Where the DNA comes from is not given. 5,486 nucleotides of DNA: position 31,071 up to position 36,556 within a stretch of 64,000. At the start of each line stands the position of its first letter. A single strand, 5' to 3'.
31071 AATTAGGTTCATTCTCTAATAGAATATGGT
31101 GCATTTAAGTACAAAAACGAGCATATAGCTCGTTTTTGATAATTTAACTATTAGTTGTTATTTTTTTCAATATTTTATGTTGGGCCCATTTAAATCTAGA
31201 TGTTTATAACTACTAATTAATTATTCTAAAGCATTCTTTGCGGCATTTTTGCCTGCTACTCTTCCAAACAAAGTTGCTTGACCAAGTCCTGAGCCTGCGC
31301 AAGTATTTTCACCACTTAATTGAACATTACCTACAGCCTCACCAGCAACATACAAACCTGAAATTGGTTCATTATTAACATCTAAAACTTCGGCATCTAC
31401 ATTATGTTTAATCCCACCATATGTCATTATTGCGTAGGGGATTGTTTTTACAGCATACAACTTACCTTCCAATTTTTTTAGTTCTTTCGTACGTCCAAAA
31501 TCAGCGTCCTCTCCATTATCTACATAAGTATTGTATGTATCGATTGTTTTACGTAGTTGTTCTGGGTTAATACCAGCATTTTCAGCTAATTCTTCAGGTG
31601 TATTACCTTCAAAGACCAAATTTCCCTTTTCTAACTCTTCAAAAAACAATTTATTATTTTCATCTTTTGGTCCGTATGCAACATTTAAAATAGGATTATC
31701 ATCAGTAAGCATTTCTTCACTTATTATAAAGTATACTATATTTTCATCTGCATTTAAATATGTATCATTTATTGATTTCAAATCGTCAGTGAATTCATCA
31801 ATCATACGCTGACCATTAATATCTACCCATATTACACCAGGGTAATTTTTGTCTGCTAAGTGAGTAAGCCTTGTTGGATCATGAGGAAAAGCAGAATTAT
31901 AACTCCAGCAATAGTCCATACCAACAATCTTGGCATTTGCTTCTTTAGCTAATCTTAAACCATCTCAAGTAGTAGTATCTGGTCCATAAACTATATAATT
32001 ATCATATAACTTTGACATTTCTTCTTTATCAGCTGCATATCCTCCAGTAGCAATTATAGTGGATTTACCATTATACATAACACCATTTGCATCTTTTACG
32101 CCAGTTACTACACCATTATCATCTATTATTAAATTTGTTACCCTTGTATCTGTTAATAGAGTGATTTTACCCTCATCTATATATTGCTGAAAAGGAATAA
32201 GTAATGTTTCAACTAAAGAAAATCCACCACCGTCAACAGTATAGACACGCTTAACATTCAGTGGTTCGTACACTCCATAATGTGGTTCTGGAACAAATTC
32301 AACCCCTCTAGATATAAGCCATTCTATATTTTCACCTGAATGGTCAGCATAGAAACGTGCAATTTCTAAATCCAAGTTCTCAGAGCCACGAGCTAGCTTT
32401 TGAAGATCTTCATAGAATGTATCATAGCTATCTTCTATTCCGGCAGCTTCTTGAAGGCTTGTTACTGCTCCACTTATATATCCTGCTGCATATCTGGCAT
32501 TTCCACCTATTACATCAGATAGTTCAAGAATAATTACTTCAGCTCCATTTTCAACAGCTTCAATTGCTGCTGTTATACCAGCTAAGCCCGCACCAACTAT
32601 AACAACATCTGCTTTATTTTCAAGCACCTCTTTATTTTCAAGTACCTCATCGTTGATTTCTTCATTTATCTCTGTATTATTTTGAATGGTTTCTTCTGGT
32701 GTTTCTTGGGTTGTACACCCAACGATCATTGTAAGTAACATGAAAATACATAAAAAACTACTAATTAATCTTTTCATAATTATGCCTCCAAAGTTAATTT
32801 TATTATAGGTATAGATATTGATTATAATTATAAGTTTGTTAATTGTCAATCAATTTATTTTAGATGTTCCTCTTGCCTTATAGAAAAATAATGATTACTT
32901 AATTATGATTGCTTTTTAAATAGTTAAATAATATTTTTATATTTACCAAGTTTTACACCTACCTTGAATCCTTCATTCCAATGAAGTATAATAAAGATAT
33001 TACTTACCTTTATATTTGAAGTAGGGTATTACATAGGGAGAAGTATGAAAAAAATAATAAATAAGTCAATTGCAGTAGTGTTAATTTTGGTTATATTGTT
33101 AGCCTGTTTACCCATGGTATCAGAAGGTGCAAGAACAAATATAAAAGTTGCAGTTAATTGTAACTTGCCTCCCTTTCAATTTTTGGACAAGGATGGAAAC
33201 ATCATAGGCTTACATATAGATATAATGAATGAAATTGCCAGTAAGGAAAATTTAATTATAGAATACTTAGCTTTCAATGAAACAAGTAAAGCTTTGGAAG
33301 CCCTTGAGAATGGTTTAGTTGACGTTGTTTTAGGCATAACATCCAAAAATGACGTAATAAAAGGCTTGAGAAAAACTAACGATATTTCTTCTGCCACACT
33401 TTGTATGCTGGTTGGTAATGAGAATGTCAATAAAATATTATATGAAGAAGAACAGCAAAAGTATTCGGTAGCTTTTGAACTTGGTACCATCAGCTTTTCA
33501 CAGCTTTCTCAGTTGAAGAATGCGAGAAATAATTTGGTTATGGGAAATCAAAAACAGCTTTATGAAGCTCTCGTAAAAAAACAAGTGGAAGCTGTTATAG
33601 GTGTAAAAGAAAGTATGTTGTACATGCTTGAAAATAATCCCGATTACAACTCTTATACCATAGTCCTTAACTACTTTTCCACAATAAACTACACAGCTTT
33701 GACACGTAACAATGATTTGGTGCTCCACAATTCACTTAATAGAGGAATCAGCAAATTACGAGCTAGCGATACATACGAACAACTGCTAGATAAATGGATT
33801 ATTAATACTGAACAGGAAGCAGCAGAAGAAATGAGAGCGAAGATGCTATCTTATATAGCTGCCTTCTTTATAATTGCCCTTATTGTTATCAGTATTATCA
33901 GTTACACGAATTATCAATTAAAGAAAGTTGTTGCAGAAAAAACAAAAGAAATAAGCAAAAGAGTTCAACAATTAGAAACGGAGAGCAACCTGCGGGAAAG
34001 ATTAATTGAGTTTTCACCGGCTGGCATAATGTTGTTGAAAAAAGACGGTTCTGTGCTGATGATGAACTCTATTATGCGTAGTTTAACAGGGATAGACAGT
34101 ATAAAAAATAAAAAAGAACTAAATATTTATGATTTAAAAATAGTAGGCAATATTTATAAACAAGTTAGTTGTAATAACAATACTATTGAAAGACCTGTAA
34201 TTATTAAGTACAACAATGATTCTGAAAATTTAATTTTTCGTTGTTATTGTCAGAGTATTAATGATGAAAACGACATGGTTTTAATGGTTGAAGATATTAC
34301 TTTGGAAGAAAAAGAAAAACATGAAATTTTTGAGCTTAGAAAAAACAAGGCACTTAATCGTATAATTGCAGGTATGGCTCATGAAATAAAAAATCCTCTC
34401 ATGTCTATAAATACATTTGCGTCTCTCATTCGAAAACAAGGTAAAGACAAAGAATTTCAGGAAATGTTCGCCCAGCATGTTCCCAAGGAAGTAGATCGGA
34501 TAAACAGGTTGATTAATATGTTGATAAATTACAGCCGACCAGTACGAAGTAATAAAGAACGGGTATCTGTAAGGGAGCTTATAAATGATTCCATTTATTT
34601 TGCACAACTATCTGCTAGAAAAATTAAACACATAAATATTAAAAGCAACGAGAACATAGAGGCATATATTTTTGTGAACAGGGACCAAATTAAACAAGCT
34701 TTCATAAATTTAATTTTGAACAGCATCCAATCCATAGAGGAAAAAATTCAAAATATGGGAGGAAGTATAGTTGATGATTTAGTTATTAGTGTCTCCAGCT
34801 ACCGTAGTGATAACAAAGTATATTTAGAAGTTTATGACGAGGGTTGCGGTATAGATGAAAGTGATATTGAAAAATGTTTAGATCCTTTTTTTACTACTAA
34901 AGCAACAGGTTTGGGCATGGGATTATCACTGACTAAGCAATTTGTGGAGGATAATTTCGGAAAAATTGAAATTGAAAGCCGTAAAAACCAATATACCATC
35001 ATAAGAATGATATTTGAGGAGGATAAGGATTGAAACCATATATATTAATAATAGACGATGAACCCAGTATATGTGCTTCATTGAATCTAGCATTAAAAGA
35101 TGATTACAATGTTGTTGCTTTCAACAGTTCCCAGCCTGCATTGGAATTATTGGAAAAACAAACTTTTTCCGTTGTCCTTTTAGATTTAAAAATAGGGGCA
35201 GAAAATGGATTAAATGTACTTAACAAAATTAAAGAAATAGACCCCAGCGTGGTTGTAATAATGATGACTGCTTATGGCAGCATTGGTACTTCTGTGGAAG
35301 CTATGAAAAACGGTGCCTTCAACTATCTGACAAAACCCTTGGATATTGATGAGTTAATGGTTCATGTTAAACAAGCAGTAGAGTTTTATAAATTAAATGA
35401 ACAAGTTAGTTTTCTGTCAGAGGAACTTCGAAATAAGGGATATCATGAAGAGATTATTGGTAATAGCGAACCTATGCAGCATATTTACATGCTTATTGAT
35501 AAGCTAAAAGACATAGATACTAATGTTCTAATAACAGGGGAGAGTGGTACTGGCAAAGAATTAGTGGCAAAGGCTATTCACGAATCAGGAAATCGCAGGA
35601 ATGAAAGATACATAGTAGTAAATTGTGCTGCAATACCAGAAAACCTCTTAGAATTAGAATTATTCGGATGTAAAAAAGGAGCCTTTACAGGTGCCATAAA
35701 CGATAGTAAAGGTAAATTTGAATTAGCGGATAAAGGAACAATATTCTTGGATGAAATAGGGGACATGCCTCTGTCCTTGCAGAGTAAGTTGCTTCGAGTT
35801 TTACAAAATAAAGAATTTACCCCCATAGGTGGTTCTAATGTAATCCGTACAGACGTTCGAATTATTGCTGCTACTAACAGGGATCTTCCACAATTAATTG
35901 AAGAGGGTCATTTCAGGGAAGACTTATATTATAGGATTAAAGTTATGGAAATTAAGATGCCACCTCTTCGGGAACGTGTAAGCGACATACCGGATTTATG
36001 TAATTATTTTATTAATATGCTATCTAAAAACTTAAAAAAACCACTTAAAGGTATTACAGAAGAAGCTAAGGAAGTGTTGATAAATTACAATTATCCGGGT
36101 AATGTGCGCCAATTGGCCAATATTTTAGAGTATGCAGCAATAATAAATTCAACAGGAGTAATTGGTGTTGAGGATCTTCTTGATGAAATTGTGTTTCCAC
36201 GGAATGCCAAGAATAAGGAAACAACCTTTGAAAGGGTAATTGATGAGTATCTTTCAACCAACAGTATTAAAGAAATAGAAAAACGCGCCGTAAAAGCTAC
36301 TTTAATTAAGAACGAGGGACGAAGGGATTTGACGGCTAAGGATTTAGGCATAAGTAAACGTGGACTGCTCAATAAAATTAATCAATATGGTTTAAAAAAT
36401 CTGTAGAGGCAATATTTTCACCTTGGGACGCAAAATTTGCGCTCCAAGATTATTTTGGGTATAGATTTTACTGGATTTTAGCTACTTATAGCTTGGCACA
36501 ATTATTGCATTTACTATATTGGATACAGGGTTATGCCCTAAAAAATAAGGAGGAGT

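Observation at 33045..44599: Orphan sigma-54-controlled sensing/uptake/catabolic locus (SBP-domain kinase, NtrC activator, Opp-like importer, AlaDH-family and PrpD-family enzymes)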

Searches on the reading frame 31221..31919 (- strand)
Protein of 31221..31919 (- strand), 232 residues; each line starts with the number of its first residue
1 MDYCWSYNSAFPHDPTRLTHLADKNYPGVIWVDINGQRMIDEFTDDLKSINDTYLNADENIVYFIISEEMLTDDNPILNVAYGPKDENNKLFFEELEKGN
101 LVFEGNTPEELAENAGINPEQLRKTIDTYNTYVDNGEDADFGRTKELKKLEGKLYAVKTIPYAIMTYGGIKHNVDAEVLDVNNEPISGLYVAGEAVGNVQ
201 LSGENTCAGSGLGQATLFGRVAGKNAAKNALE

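Call 54: search_protein_families(library=ncbifam, proteins=[window:31221-31919:-], max_evalue=0.00001)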
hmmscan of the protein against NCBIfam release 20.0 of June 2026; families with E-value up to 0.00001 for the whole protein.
window:31221-31919:- (232 aa): 24 families
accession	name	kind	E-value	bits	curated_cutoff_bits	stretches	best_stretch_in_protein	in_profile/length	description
NF005064.0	PRK06481.1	equivalog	6.4e-28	97.7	542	1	93-229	366-502/506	flavocytochrome c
TIGR01813.1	flavo_cyto_c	subfamily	9.6e-27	93.8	285.45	1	23-224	255-444/444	flavocytochrome c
NF004789.0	PRK06134.1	subfamily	2.3e-24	85.9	747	1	16-229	344-570/581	FAD-dependent oxidoreductase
NF005510.0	PRK07121.1-3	subfamily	4.5e-24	85.1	481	1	94-230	348-490/492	FAD-binding protein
NF009478.0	PRK12844.1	equivalog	4.8e-24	84.6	789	1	5-229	319-551/559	3-ketosteroid-delta-1-dehydrogenase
NF009476.0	PRK12839.1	equivalog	6e-23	80.8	940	1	19-229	345-567/572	FAD-dependent oxidoreductase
NF053717.1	VnlPnlRedVprA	equivalog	2.3e-20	72.9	600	1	28-228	270-480/481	vinyl phenol reductase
NF005512.0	PRK07121.1-5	subfamily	1.3e-18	66.8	812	1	30-228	304-488/489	FAD-binding protein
NF009477.0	PRK12843.1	equivalog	2.1e-18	66.1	758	1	21-230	351-572/578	FAD-dependent oxidoreductase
NF005882.1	PRK07843.1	equivalog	2.3e-18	65.9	788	1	11-224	315-545/547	3-oxosteroid 1-dehydrogenase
NF006130.0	PRK08274.1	equivalog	8e-18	64.5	369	1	99-230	319-462/467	FAD-dependent tricarballylate dehydrogenase TcuA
NF009473.0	PRK12835.1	subfamily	6.2e-17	61.3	837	1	18-229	335-569/585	FAD-binding protein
NF005508.0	PRK07121.1-1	equivalog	7.4e-17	61.1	537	1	106-230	364-494/497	FAD-binding protein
NF005509.0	PRK07121.1-2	subfamily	8.9e-17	60.8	630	1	94-229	388-524/527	FAD-binding protein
NF053677.1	Desat2ChcC2Cyan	equivalog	1.5e-16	59.9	900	1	18-230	331-555/558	4-oxocyclohex-2-ene-1-carboxylate 5-dehydrogenase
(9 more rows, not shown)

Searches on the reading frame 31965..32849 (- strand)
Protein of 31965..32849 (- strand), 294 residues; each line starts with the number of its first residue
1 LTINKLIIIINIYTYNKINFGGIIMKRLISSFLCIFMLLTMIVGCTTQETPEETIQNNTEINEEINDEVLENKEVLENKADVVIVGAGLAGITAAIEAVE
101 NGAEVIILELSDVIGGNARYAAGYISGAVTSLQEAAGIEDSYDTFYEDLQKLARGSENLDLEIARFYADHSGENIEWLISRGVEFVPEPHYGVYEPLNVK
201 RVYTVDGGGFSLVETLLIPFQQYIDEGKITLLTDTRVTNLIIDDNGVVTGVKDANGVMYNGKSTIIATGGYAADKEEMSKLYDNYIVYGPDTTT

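Call 29: search_protein_families(library=pfam, proteins=[window:31965-32849:-], max_evalue=0.01)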
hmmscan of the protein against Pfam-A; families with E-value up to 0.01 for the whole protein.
window:31965-32849:- (294 aa): 14 families
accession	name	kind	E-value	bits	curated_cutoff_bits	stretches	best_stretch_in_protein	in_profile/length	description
PF00890.30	FAD_binding_2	-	1.3e-26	94.2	20.4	1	81-278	1-212/414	FAD binding domain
PF12831.13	FAD_oxidored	-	6.1e-14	52.6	27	1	81-269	1-145/416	FAD dependent oxidoreductase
PF01266.30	DAO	-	1e-11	45.4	27.9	1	81-273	1-207/353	FAD dependent oxidoreductase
PF03486.20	HI0933_like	-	1.9e-09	37.8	50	1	81-273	2-167/244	HI0933-like protein Rossmann domain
PF07992.20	Pyr_redox_2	-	2.4e-09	37.5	26.1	1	81-272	2-111/291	Pyridine nucleotide-disulphide oxidoreductase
PF01134.28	GIDA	-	2.2e-08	34.1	22.1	2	81-108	1-28/391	Glucose inhibited division protein A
PF13450.12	NAD_binding_8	-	4.6e-07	30.5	21.9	1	84-119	1-36/68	NAD(P)-binding Rossmann-like domain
PF01946.23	Thi4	-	1.7e-05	24.7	26.2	1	79-143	17-81/235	Thi4 family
PF01593.30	Amino_oxidase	-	0.00022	21.1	19.8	0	89-119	1-31/443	Flavin containing amine oxidoreductase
PF00070.33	Pyr_redox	-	0.00026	21.9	22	0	82-115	2-35/82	Pyridine nucleotide-disulphide oxidoreductase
PF01262.27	AlaDh_PNT_C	-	0.00034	20.5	23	1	79-111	28-60/214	Alanine dehydrogenase/PNT, C-terminal domain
PF13738.12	Pyr_redox_3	-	0.00039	20.2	30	0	83-113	1-32/305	Pyridine nucleotide-disulphide oxidoreductase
PF01494.25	FAD_binding_3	-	0.0006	19.6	22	1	80-118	2-40/349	FAD binding domain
PF06100.17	MCRA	-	0.0028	17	23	0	200-248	192-244/495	MCRA family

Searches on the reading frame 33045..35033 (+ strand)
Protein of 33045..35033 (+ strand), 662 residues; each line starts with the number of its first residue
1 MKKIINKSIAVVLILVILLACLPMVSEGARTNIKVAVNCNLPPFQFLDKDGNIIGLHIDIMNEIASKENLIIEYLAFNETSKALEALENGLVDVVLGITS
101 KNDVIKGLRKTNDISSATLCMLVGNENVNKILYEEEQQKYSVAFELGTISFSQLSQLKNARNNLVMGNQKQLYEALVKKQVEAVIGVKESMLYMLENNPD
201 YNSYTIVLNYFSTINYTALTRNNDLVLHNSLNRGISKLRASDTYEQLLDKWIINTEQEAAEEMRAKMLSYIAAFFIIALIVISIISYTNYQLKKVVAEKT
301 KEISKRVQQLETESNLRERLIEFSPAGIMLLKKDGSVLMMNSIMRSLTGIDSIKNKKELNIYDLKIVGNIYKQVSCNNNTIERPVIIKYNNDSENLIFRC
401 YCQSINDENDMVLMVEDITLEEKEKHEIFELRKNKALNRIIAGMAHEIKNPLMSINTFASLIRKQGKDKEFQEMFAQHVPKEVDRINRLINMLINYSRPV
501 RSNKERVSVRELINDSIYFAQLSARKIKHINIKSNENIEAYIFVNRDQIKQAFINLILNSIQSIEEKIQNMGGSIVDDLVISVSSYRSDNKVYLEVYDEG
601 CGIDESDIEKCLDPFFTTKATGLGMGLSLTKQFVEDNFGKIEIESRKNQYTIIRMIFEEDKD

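Call 4: search_protein_families(library=pfam, proteins=[window:33045-35033:+])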
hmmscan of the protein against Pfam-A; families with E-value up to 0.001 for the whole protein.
window:33045-35033:+ (662 aa): 3 families
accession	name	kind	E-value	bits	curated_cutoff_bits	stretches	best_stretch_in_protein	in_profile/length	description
PF00497.25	SBP_bac_3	-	9.2e-17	61.5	26.4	1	33-252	1-130/132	Bacterial extracellular solute-binding proteins, family 3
PF02518.31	HATPase_c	-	2.3e-15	57.5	26.4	1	546-658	3-108/111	Histidine kinase-, DNA gyrase B-, and HSP90-like ATPase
PF00512.31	HisKA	-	9.8e-13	48.4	26.9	1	437-498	2-62/66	His Kinase A (phospho-acceptor) domain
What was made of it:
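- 33045..35033 (+): Membrane sensor histidine kinase. It has an N-terminal signal/TM segment, an extracytoplasmic family-3 solute-binding-protein domain (aa 33-252), a second TM segment, then an AtoS-like PAS/HisKA/HATPase core. Pfam SBP_bac_3 9e-17, HisKA 1e-12, HATPase_c 2e-15 (call 4).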

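Call 5: search_protein_families(library=ncbifam, proteins=[window:33045-35033:+])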
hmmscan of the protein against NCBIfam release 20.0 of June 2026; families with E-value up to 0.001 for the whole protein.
window:33045-35033:+ (662 aa): 60 families (the best 25 are shown)
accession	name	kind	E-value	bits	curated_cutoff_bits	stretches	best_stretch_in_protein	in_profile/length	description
NF008468.0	PRK11360.1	equivalog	3.1e-58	197.6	646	1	301-659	254-608/616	two-component system sensor histidine kinase AtoS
NF007688.0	PRK10364.1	equivalog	9.3e-40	136.7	479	1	433-656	236-448/460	two-component system sensor histidine kinase ZraS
NF046044.1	PnpS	equivalog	2e-31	109.4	400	1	290-655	30-387/390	two-component system histidine kinase PnpS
NF053867.1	SprKinKinDBac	equivalog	1.3e-27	96.5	775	1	409-656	256-494/500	sporulation kinase KinD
NF010411.0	PRK13837.1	equivalog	4.9e-27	94.3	647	1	441-649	454-665/828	two-component system VirA-like sensor kinase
NF047466.1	hybrid_RR_LvrB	exception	9.6e-27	94.1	500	1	421-652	132-369/377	hybrid histidine kinase/response regulator LvrB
TIGR02966.1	phoR_proteo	equivalog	2.9e-25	89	334.2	1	319-654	10-330/333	phosphate regulon sensor histidine kinase PhoR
NF033092.0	HK_WalK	equivalog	4.8e-24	84.9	725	1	291-655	234-590/594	cell wall metabolism sensor histidine kinase WalK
NF047497.1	HK_LIC_12097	equivalog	1.1e-22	80.3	500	1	377-649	89-357/367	LIC_12097 family sensor histidine kinase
TIGR02916.1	PEP_his_kin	equivalog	1.3e-22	80.2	300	1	425-656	463-677/679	XrtA/PEP-CTERM system histidine kinase PrsK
NF008293.1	PRK11073.1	equivalog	1.5e-21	77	240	1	392-646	86-335/349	nitrogen regulation protein NR(II)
NF008312.0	PRK11100.1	equivalog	1.3e-19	70.4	356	1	431-656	250-471/477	two-component system sensor histidine kinase CreC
NF010076.0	PRK13557.1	subfamily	1.6e-19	69.7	631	1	429-659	155-394/540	histidine kinase famiy protein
NF052574.1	HisKinEspCMyxo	equivalog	3.6e-19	68.4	1200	1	412-654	392-632/785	serine histidine kinase EspC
NF045911.1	TCSHisKinNblS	equivalog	9.8e-19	67.1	1000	1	305-645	256-606/621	two-component system sensor histidine kinase NblS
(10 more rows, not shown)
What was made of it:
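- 33045..35033 (+): NCBIfam AtoS 3e-58 over aa 301-659, far below its cut-off (call 5).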

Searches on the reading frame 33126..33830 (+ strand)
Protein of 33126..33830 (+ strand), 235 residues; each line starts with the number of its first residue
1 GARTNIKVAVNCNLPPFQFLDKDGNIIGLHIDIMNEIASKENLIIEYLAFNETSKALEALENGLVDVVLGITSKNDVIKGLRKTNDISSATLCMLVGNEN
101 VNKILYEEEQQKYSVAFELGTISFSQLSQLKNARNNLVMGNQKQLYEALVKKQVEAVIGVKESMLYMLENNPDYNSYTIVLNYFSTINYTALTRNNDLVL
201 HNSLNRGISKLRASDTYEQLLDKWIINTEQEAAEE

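Call 39: search_solved_structures(query=window:33126-33830:+, max_evalue=0.01)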
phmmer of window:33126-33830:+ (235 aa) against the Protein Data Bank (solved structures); distinct sequences matched with E-value up to 0.01: 47.
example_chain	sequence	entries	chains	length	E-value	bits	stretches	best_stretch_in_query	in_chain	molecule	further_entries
4zv1_A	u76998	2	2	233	4.9e-14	56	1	3-225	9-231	AncQR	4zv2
5tuj_C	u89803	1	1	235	1.6e-12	51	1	4-225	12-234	Ancestral protein CDT-Anc1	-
5t0w_A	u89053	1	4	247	1.8e-12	50.8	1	4-225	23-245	AncCDT-1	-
6h30_A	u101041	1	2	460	2.8e-12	50.3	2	1-232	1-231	Glutamine ABC transporter permease and substrate binding protein protein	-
6svf_A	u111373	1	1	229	9.1e-10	42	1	5-225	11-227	Amino acid ABC transporter, periplasmic amino acid-binding protein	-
4prs_A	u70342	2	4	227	1.6e-08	37.9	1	5-225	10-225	ABC-type transporter, periplasmic subunit family 3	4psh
4ymx_A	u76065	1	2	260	1.5e-07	34.8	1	8-225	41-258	ABC-type amino acid transport system, periplasmic component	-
4g4p_A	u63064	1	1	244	1.7e-07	34.6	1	9-225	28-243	Amino acid ABC transporter, amino acid-binding/permease protein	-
2y7i_A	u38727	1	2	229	2.2e-07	34.3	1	9-225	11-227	STM4351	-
1ii5_A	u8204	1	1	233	2.7e-07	33.9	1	5-224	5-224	Slr1257 protein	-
1iit_A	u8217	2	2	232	2.8e-07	33.9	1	5-224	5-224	Slr1257 protein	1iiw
3del_B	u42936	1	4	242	3e-06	30.5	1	8-228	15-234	Arginine Binding Protein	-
6ggv_A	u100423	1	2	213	4e-06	30.1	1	5-133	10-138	Amino acid ABC transporter, periplasmic amino acid-binding protein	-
6ggp_A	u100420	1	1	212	4.3e-06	30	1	5-131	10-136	Amino acid ABC transporter, periplasmic amino acid-binding protein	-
4zef_A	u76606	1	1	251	7.1e-06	29.3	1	8-222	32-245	Amino acid ABC transporter amino acid-binding/permease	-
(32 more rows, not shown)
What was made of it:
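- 33045..35033 (+): The sensor domain is closest to Gln/Arg/Glu-type amino-acid binding proteins in PDB (call 39).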

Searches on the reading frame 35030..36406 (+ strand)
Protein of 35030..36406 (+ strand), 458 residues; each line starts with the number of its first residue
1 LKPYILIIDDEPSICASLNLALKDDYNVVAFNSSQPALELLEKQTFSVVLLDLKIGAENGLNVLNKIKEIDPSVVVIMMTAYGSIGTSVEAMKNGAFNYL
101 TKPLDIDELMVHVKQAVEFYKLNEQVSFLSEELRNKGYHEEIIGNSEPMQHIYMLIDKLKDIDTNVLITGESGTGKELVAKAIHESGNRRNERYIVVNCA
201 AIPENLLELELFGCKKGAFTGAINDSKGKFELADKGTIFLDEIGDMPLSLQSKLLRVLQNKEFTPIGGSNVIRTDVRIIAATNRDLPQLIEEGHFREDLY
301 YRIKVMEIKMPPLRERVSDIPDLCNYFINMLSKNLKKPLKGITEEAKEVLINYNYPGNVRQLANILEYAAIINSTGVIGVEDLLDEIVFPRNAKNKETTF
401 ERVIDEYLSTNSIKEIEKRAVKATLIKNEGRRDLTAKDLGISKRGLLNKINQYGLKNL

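Call 4: search_protein_families(library=pfam, proteins=[window:35030-36406:+])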
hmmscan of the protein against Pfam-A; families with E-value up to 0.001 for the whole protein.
window:35030-36406:+ (458 aa): 8 families
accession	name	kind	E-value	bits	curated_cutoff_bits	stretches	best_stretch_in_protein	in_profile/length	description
PF00158.32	Sigma54_activat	-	2.2e-71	239.4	20.2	1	142-309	1-168/168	Sigma-54 interaction domain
PF00072.30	Response_reg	-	2.1e-25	89.5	30.2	1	5-113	1-110/111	Response regulator receiver domain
PF14532.12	Sigma54_activ_2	-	1.9e-23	83.7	25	1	143-313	1-138/138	Sigma-54 interaction domain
PF25601.1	AAA_lid_14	-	2.2e-22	79.1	27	1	314-397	1-84/87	AAA+ ATPase lid domain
PF07728.20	AAA_5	-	1.6e-07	31.8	22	1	165-284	1-123/139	AAA domain (dynein-related subfamily)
PF00004.35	AAA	-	4.9e-06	27.5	21.2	1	166-293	1-117/131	ATPase family associated with various cellular activities (AAA)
PF07724.20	AAA_2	-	6.8e-06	26.6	27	1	165-293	5-134/166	AAA domain (Cdc48 subfamily)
PF02954.25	HTH_8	-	1.6e-05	25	22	1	413-453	2-42/42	Bacterial regulatory protein, Fis family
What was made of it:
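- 35030..36406 (+): NtrC/AtoC-type sigma-54 enhancer-binding response regulator (REC - AAA+ with GAFTGA - HTH_8). Its start overlaps the kinase stop by 4 nt. Pfam Sigma54_activat 2e-71, Response_reg 2e-25, HTH_8 2e-5 (call 4).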

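Call 5: search_protein_families(library=ncbifam, proteins=[window:35030-36406:+])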
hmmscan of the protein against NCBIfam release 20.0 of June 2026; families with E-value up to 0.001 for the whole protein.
window:35030-36406:+ (458 aa): 109 families (the best 25 are shown)
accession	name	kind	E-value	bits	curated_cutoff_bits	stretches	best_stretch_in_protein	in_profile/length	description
NF008469.0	PRK11361.1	equivalog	1.1e-133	446.4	714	1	4-456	6-457/461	acetoacetate metabolism transcriptional regulator AtoC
TIGR01818.1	ntrC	equivalog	1.4e-132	442.8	558.6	1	5-451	1-461/463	nitrogen regulation protein NR(I)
TIGR02915.1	PEP_resp_reg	equivalog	1.4e-115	386.7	502.6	1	5-456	1-445/445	PEP-CTERM-box response regulator transcription factor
NF041946.1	LuxO_transreg_Vib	equivalog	5.4e-109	365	800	1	27-452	22-459/463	quorum-sensing sigma-54 dependent transcriptional regulator LuxO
NF008176.1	PRK10923.1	equivalog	3.5e-108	362.2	620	1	4-407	5-402/469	nitrogen regulation protein NR(I)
NF007689.0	PRK10365.1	equivalog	1.3e-104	350.5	760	1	5-451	8-440/441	sigma-54-dependent response regulator transcription factor ZraR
NF041552.1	TF_PrdR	equivalog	4.2e-104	348.9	795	1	114-454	239-577/577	sigma-54 dependent transcriptional regulator PrdR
NF011695.0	PRK15115.1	equivalog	2.5e-101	339.6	763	1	5-379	9-374/445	two-component system response regulator GlrR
NF051870.1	NAssimRespRegNtrX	equivalog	3.2e-101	339.4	600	1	5-454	4-451/452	nitrogen assimilation response regulator NtrX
TIGR01817.1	nifA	equivalog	9.5e-98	328.2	528.85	1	130-384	186-439/534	nif-specific transcriptional activator NifA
NF003451.0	PRK05022.1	equivalog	2.9e-92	310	476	1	118-451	164-506/512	nitric oxide reductase transcriptional regulator NorR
NF050807.1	TransRegFlbDCaul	equivalog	1.4e-90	304.3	750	1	14-454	13-439/454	sigma-54-dependent transcriptional regulator FlbD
NF049963.1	RespRegFlgRCampy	domain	1.8e-89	300.6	750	1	5-398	3-392/429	fla regulon two-component system response regulator FlgR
NF038308.1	RNA_repair_RtcR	equivalog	2.3e-87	294.1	650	1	88-446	126-504/530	RNA repair transcriptional activator RtcR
TIGR02329.1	propionate_PrpR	equivalog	4.4e-85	286.3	499.2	1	131-451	203-525/526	propionate catabolism operon regulatory protein PrpR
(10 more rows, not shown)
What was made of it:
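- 35030..36406 (+): Best NCBIfam models are AtoC and NtrC, both below cut-off (call 5).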
